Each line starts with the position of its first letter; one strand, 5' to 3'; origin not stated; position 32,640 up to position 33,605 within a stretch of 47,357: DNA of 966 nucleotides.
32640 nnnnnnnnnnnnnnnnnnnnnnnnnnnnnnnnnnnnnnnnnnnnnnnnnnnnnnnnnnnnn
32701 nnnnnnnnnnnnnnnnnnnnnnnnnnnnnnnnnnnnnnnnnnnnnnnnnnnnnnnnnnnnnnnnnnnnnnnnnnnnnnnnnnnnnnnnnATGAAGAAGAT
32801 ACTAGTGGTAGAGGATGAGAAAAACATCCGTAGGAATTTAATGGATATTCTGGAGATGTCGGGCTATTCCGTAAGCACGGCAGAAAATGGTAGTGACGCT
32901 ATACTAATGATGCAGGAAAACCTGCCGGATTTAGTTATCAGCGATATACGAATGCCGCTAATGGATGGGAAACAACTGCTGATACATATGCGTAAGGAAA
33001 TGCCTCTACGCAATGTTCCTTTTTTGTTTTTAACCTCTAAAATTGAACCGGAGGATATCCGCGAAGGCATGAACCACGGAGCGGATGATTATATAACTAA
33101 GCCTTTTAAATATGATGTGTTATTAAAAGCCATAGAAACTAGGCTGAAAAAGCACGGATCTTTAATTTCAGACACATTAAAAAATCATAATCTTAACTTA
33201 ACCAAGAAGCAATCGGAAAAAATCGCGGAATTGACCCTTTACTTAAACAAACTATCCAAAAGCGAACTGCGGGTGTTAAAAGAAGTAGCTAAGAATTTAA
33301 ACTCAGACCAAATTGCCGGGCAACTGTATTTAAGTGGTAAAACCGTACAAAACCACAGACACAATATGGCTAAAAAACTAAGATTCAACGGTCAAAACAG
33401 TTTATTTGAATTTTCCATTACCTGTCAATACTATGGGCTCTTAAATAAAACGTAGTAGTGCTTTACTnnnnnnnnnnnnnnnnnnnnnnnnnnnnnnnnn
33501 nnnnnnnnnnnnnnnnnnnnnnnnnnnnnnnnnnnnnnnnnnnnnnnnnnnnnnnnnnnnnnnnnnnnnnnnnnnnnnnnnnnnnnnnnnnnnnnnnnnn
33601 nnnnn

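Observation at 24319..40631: A 20-bp dyad, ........-N4-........, occurs nine times, all in promoter regions of the 17-kb sensor island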

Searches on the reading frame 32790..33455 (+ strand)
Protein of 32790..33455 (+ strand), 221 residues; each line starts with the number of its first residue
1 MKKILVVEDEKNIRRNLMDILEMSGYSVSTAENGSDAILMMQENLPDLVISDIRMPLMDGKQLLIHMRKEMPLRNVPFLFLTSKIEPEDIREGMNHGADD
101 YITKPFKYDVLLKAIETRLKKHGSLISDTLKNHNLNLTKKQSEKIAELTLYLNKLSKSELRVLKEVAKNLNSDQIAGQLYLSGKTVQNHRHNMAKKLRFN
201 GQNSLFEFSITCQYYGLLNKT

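Call 6: search_protein_families(library=pfam, proteins=[window:32790-33455:+])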
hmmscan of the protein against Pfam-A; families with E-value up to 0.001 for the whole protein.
window:32790-33455:+ (221 aa): 2 families
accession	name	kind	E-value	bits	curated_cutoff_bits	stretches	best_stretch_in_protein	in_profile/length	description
PF00072.30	Response_reg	-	1e-28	100.1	30.2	1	4-116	1-111/111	Response regulator receiver domain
PF00196.25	GerE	-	3.1e-11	43.2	23.5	1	154-202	2-50/57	Bacterial regulatory proteins, luxR family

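Call 17: find_homologous_proteins(query=window:32790-33455:+, max_evalue=1e-20)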
Query window:32790-33455:+ (221 aa): 615 proteins with E <= 1e-20 among 4152 candidates; the best 120 are listed.
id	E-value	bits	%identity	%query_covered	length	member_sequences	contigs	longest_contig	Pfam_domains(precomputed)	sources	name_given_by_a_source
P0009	8.4e-130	448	95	100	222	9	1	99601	PF00196.26,PF00072.31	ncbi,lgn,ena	-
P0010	4.1e-116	404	87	100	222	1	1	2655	PF00196.26,PF00072.31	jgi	-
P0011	1.0e-114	399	86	100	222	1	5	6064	PF00196.26,PF00072.31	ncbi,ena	-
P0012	1.4e-100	353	77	99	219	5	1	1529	PF00196.26,PF00072.31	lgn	-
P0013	1.7e-96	340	75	96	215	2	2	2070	PF00196.26,PF00072.31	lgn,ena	-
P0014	2.9e-70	254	55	100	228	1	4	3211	PF00196.26,PF00072.31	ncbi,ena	-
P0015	1.5e-67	245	57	100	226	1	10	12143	PF00196.26,PF00072.31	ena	-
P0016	1.5e-67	245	56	100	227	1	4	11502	PF00196.26,PF00072.31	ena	-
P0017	2.7e-62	228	52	100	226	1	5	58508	PF00196.26,PF00072.31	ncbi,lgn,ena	-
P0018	2.4e-60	222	52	99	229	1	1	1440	PF00196.26,PF00072.31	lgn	-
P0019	4.4e-60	221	52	100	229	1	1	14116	PF00196.26,PF00072.31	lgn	-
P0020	3.5e-57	211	49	100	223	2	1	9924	PF00196.26,PF00072.31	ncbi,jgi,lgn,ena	jgi:DNA-binding NarL/FixJ family response regulator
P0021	9.2e-56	207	51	98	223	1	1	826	PF00196.26,PF00072.31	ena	-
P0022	6.5e-53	197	49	99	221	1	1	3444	PF00196.26,PF00072.31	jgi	jgi:DNA-binding NarL/FixJ family response regulator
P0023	2.5e-51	192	45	99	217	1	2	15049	PF00196.26,PF00072.31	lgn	-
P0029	8.8e-48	181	48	97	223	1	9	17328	PF00196.26,PF00072.31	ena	-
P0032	2.1e-46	176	43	98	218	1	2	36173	PF00196.26,PF00072.31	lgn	-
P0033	3.0e-46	176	44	98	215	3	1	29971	PF00196.26,PF00072.31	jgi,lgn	-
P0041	9.8e-44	168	46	97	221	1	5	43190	PF00196.26,PF00072.31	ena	-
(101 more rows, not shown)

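Call 19: find_related_loci(query=A1, collection=genome_contigs, flank=10000)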
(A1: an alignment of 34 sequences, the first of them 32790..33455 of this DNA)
Query A1 (221 aa) in genome_contigs; peptide patterns used: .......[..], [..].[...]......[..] (x = any residue, [..] = any of these).
600 stretches matched a pattern (row limit reached: there are more); 593 encode a relative of the query (tblastn E <= 1e-3); the best 80 are kept; 80 distinct loci.
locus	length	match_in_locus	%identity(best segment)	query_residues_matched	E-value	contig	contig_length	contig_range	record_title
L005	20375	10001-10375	46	1-125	8e-35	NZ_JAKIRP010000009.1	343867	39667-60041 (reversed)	Chitinophaga filiformis strain ZLX-1 Scaffold9_1, whole genome shotgun sequence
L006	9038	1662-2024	48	1-121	3e-34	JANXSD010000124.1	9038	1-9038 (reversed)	MAG: Bacteroidetes bacterium isolate 336R_metabat_52 336R_k141_1929393, whole genome shotgun sequence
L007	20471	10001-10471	43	1-144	3e-33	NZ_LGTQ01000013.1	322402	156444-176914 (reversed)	Jiulongibacter sediminis strain JN14-9 contig13, whole genome shotgun sequence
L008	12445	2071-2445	48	1-125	6e-33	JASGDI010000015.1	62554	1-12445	MAG: Niabella sp. isolate 3M022 JMF-2106-05-0003A.bin.22_15, whole genome shotgun sequence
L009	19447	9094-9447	51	1-118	5e-33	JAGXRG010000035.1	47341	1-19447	MAG: Chitinophagaceae bacterium isolate CROMO_A_82 c_000000423109, whole genome shotgun sequence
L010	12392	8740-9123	47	1-133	6e-33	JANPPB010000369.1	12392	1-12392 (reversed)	MAG: Segetibacter sp. isolate VAR_83_metabat_506 VAR_83_k141_5283578, whole genome shotgun sequence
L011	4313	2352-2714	47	1-121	1e-32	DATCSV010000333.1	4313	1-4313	MAG TPA_asm: Flavipsychrobacter sp. isolate SMAG_U7314 k141_219899, whole genome shotgun sequence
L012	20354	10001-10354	50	1-118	3e-32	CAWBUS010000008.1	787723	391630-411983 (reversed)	MAG: uncultured Chitinophagaceae bacterium isolate MFD05502.bin.1.162 genome assembly, contig: contig_34470, whole genom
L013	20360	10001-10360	48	4-123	5e-32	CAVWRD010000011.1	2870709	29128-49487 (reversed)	MAG: uncultured Bacteroidetes bacterium isolate MFD04967.bin.1.226 genome assembly, contig: contig_8928, whole genome sh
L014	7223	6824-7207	48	1-128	1e-31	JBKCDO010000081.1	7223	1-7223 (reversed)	MAG: Flavobacteriales bacterium isolate samp_463_VAMB_503 samp_463_1264850, whole genome shotgun sequence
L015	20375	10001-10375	44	1-125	9e-32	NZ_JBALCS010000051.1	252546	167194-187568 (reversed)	MAG: Nostoc sp. isolate P12567 bin 1 NODE_2_length_252546_cov_216.609457, whole genome shotgun sequence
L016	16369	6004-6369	41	1-122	3e-29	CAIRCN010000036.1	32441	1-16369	MAG: uncultured Opitutae bacterium isolate Umea2_bin-1112 genome assembly, contig: bin-1112:36/87, whole genome shotgun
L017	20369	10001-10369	45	2-124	8e-27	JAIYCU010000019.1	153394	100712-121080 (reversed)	MAG: Bacteroidetes bacterium isolate H1_MAG_00011 pond_H1_MAG_00011_000000000003, whole genome shotgun sequence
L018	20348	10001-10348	43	1-116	3e-26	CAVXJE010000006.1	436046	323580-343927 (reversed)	MAG: uncultured Flavobacteriaceae bacterium isolate MFD03551.bin.1.13 genome assembly, contig: contig_31379, whole genom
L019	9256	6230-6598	41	3-125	2e-25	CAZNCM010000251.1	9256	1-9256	MAG TPA_asm: uncultured Lyngbya sp. isolate SRP063590_co1_67 genome assembly, contig: NODE_7958_length_9256_cov_4.259428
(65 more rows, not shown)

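Call 20: find_encoding_contigs(protein=P0009, flank=10000, max_places=2)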
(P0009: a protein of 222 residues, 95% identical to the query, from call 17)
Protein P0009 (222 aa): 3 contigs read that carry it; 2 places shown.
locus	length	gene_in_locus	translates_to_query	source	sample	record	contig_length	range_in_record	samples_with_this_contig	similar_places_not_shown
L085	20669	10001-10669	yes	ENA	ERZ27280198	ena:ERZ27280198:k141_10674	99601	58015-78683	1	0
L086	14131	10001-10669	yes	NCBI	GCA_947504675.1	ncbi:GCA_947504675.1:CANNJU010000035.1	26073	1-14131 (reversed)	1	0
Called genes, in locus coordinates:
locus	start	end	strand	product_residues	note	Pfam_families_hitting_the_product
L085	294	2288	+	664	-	PF08448:PAS_4 (faint), PF13188:PAS_8 (faint), PF00989:PAS, PF08447:PAS_3, PF13426:PAS_9, PF00512:HisKA (weak), PF02518:HATPase_c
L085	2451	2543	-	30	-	-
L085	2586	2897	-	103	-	-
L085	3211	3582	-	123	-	PF22544:HYDIN_VesB_CFA65-like_Ig, PF07610:DUF1573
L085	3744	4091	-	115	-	-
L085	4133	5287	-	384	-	-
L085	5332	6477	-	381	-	-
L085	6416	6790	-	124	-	-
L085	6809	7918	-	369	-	-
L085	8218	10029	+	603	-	PF00989:PAS (weak), PF13426:PAS_9, PF08447:PAS_3 (weak), PF00989:PAS (weak), PF08448:PAS_4, PF13426:PAS_9, PF00512:HisKA, PF02518:HATPase_c, +5 more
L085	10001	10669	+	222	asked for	PF00072:Response_reg, PF00196:GerE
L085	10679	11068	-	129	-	PF12844:HTH_19, PF01381:HTH_3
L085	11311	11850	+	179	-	PF07700:HNOB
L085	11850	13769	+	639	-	PF00989:PAS, PF08448:PAS_4, PF08447:PAS_3, PF08448:PAS_4, PF13426:PAS_9, PF08447:PAS_3, PF00512:HisKA, PF02518:HATPase_c, +3 more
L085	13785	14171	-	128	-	PF00072:Response_reg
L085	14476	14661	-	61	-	-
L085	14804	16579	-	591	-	PF08448:PAS_4 (weak), PF00989:PAS, PF08448:PAS_4, PF13426:PAS_9, PF08447:PAS_3, PF00512:HisKA, PF02518:HATPase_c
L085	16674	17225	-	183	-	PF04238:DUF420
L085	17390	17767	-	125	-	PF01022:HTH_5 (weak)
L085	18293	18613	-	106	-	PF13560:HTH_31, PF01381:HTH_3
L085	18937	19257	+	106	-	-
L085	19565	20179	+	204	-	-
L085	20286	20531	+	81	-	PF01541:GIY-YIG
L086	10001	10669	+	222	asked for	PF00072:Response_reg, PF00196:GerE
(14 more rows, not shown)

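Call 21: find_encoding_contigs(protein=P0017, flank=10000, max_places=2)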
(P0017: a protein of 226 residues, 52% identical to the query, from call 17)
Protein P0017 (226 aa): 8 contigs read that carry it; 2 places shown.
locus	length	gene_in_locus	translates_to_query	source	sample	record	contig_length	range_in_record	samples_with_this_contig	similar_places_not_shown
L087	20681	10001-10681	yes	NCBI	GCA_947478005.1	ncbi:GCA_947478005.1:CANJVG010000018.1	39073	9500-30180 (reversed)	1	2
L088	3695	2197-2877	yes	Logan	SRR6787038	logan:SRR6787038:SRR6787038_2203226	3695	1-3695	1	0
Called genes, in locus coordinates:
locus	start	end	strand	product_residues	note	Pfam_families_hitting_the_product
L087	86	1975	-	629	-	PF18962:Por_Secre_tail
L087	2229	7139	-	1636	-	PF01391:Collagen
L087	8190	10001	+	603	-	PF00989:PAS, PF13426:PAS_9, PF08447:PAS_3 (weak), PF13426:PAS_9, PF08448:PAS_4 (weak), PF13426:PAS_9, PF00512:HisKA, PF02518:HATPase_c, +3 more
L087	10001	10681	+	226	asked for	PF00072:Response_reg, PF00196:GerE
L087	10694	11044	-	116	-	PF01381:HTH_3 (weak)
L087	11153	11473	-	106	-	PF01381:HTH_3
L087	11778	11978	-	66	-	-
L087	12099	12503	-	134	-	PF00989:PAS, PF08448:PAS_4 (weak), PF13426:PAS_9, PF08447:PAS_3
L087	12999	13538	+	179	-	PF07700:HNOB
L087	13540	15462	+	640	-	PF00989:PAS, PF08448:PAS_4, PF13426:PAS_9, PF08447:PAS_3, PF08448:PAS_4, PF08447:PAS_3, PF00512:HisKA, PF02518:HATPase_c, +3 more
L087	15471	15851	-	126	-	PF00072:Response_reg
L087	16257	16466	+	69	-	-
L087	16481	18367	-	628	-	PF00072:Response_reg (weak), PF08447:PAS_3 (faint), PF00989:PAS, PF13188:PAS_8 (weak), PF08448:PAS_4 (weak), PF13426:PAS_9, PF00512:HisKA, PF02518:HATPase_c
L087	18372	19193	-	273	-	PF03705:CheR_N (weak), PF01739:CheR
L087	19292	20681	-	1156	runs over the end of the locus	PF05227:CHASE3, PF01590:GAF (weak), PF13185:GAF_2, PF00512:HisKA, PF02518:HATPase_c, PF00072:Response_reg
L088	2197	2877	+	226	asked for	PF00072:Response_reg, PF00196:GerE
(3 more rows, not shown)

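Call 22: find_encoding_contigs(protein=P0041, flank=10000, max_places=2)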
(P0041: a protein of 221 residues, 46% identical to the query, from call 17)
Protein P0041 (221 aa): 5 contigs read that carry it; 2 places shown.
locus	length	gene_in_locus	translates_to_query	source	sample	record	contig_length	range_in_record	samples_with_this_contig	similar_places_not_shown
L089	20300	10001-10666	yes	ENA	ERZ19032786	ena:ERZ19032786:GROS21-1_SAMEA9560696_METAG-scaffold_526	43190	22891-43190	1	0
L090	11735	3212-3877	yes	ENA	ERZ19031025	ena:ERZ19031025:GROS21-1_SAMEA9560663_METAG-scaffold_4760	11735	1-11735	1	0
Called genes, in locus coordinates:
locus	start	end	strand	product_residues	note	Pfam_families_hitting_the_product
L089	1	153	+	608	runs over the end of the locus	PF14903:WG_beta_rep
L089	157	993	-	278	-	PF17827:PrmC_N, PF02475:TRM5-TYW2_MTfase (faint), PF05175:MTS, PF06325:PrmA, PF13847:Methyltransf_31, PF08241:Methyltransf_11 (weak), PF08242:Methyltransf_12 (weak), PF13649:Methyltransf_25, +1 more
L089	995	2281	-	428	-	PF12698:ABC2_membrane_3, PF01061:ABC2_membrane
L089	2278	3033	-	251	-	PF00005:ABC_tran, PF13304:AAA_21 (weak)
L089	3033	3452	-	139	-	-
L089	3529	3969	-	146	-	PF22817:ApeP-like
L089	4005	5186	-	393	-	PF00108:Thiolase_N (weak), PF08541:ACP_syn_III_C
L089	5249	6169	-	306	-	-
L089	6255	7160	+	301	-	PF00291:PALP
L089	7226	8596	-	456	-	PF01546:Peptidase_M20, PF07687:M20_dimer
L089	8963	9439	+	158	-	PF00072:Response_reg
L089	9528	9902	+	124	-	PF01381:HTH_3 (weak)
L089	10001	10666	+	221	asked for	PF00072:Response_reg, PF00196:GerE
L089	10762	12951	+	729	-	PF00989:PAS, PF08447:PAS_3, PF08448:PAS_4, PF13426:PAS_9, PF00989:PAS, PF08448:PAS_4, PF13426:PAS_9, PF14598:PAS_11, +5 more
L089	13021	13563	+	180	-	PF07700:HNOB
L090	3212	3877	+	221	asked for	PF00072:Response_reg, PF00196:GerE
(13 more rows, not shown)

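Call 28: find_encoding_contigs(protein=P0033, flank=10000, max_places=1)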
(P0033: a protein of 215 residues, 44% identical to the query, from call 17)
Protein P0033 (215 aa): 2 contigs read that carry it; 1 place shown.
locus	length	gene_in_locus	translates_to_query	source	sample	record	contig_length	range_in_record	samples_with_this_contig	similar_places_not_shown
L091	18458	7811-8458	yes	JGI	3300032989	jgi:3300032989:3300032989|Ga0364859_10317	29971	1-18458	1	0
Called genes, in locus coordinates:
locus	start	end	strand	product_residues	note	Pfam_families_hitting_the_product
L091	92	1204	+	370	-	PF00989:PAS (faint), PF08448:PAS_4, PF00512:HisKA, PF02518:HATPase_c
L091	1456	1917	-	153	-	-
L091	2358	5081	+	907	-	PF00989:PAS, PF08447:PAS_3, PF13426:PAS_9, PF00989:PAS, PF08447:PAS_3, PF13426:PAS_9, PF08447:PAS_3, PF00512:HisKA, +6 more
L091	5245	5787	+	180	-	PF07700:HNOB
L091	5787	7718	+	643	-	PF08448:PAS_4 (faint), PF00989:PAS, PF08447:PAS_3, PF00989:PAS, PF08447:PAS_3, PF13426:PAS_9, PF00512:HisKA, PF02518:HATPase_c, +2 more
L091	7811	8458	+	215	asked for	PF00072:Response_reg, PF00196:GerE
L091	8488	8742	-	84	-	-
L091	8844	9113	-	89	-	-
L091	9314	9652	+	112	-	-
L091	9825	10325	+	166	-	PF01047:MarR (faint), PF12802:MarR_2 (weak), PF13601:HTH_34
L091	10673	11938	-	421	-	-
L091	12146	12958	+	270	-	-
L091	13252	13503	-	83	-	PF13443:HTH_26 (weak), PF01381:HTH_3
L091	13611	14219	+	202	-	PF25024:EGF_TEN (weak)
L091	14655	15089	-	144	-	-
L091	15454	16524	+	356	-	-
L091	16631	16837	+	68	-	-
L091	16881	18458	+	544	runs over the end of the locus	PF00239:Resolvase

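Call 29: find_encoding_contigs(protein=P0032, flank=10000, max_places=1)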
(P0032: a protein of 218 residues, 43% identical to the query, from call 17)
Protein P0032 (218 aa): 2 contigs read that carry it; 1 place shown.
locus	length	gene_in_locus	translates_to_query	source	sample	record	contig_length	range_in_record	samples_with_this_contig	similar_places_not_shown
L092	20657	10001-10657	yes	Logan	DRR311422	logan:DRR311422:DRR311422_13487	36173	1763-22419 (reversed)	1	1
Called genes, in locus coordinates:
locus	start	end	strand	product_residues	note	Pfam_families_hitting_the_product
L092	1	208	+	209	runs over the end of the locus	PF14302:DUF4377 (weak), PF03724:META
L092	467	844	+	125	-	PF01250:Ribosomal_S6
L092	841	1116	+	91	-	PF01084:Ribosomal_S18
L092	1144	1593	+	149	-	PF01281:Ribosomal_L9_N, PF03948:Ribosomal_L9_C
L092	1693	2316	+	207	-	PF13620:CarboxypepD_reg (weak), PF13715:CarbopepD_reg_2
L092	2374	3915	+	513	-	PF13541:ChlI, PF05496:RuvB_N (faint), PF00493:MCM (faint), PF01078:Mg_chelatase, PF07728:AAA_5, PF13335:Mg_chelatase_C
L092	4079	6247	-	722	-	PF00141:peroxidase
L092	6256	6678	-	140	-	PF01475:FUR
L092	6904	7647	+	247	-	PF09224:DUF1961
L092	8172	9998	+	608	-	PF00989:PAS (weak), PF13188:PAS_8 (faint), PF08447:PAS_3 (faint), PF08448:PAS_4 (faint), PF13426:PAS_9, PF00512:HisKA, PF02518:HATPase_c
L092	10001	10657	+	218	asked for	PF00072:Response_reg, PF00196:GerE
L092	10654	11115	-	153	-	PF00583:Acetyltransf_1, PF13673:Acetyltransf_10, PF13508:Acetyltransf_7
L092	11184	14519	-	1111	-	PF07517:SecA_DEAD, PF01043:SecA_PP_bind, PF00271:Helicase_C (faint), PF21090:P-loop_SecA, PF07516:SecA_SW, PF02810:SEC-C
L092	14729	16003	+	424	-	PF02844:GARS_N, PF01071:GARS_A, PF02786:CPSase_L_D2 (weak), PF02843:GARS_C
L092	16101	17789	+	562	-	PF03109:ABC1, PF01163:RIO1 (weak), PF27536:UbiB_helical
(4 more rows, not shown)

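Call 30: find_encoding_contigs(protein=P0029, flank=10000, max_places=1)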
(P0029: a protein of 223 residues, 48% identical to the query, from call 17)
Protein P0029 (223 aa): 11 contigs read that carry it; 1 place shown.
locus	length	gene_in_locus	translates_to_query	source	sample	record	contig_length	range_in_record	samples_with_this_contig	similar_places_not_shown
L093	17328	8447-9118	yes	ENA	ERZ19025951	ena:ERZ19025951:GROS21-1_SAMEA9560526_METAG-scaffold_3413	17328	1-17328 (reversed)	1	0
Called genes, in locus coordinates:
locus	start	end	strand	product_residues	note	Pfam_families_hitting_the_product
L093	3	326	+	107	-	?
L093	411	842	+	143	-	PF02796:HTH_7 (weak), PF13384:HTH_23 (weak)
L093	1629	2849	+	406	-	PF17293:Arm-DNA-bind_5 (weak), PF13102:Phage_int_SAM_5, PF00589:Phage_integrase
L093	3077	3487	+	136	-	PF04313:HSDR_N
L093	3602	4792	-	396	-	PF08448:PAS_4, PF13426:PAS_9 (weak), PF00512:HisKA, PF02518:HATPase_c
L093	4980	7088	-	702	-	PF08447:PAS_3, PF08448:PAS_4 (faint), PF00989:PAS, PF08447:PAS_3, PF13426:PAS_9, PF00512:HisKA, PF02518:HATPase_c, PF14501:HATPase_c_5 (weak)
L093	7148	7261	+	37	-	-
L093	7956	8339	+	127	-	-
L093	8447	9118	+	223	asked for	PF00072:Response_reg, PF00196:GerE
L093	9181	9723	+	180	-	PF07700:HNOB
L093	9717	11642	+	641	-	PF00989:PAS, PF08448:PAS_4, PF13426:PAS_9, PF08447:PAS_3, PF00989:PAS, PF08447:PAS_3, PF00512:HisKA, PF02518:HATPase_c, +3 more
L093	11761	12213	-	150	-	PF00072:Response_reg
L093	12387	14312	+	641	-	PF05572:Peptidase_M43, PF00041:fn3, PF04151:PPC, PF18962:Por_Secre_tail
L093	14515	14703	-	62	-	-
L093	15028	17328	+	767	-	?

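Call 31: find_encoding_contigs(protein=P0023, flank=10000, max_places=1)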
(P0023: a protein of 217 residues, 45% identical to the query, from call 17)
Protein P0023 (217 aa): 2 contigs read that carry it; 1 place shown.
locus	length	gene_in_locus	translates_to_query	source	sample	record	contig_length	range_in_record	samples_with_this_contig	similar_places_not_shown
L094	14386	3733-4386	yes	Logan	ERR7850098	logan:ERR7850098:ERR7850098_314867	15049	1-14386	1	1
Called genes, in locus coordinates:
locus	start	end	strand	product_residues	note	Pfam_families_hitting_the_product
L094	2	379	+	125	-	?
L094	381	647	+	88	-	PF01084:Ribosomal_S18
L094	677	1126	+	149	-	PF01281:Ribosomal_L9_N, PF03948:Ribosomal_L9_C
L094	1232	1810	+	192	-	PF13620:CarboxypepD_reg (weak), PF13715:CarbopepD_reg_2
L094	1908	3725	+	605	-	PF00989:PAS, PF08448:PAS_4 (faint), PF13188:PAS_8 (faint), PF13426:PAS_9, PF00989:PAS, PF13426:PAS_9 (weak), PF00512:HisKA, PF02518:HATPase_c, +1 more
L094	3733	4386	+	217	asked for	PF00072:Response_reg, PF00196:GerE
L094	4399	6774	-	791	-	PF08447:PAS_3, PF00989:PAS, PF13426:PAS_9, PF08447:PAS_3, PF00989:PAS, PF08448:PAS_4, PF13426:PAS_9, PF00512:HisKA, +4 more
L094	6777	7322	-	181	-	PF07700:HNOB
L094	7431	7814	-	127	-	-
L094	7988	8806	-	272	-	PF00512:HisKA (faint), PF02518:HATPase_c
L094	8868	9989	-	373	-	PF08495:FIST, PF10442:FIST_C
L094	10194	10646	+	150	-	PF00072:Response_reg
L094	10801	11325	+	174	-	-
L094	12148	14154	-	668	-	PF00989:PAS (faint), PF08448:PAS_4 (weak), PF13426:PAS_9 (weak), PF00512:HisKA, PF02518:HATPase_c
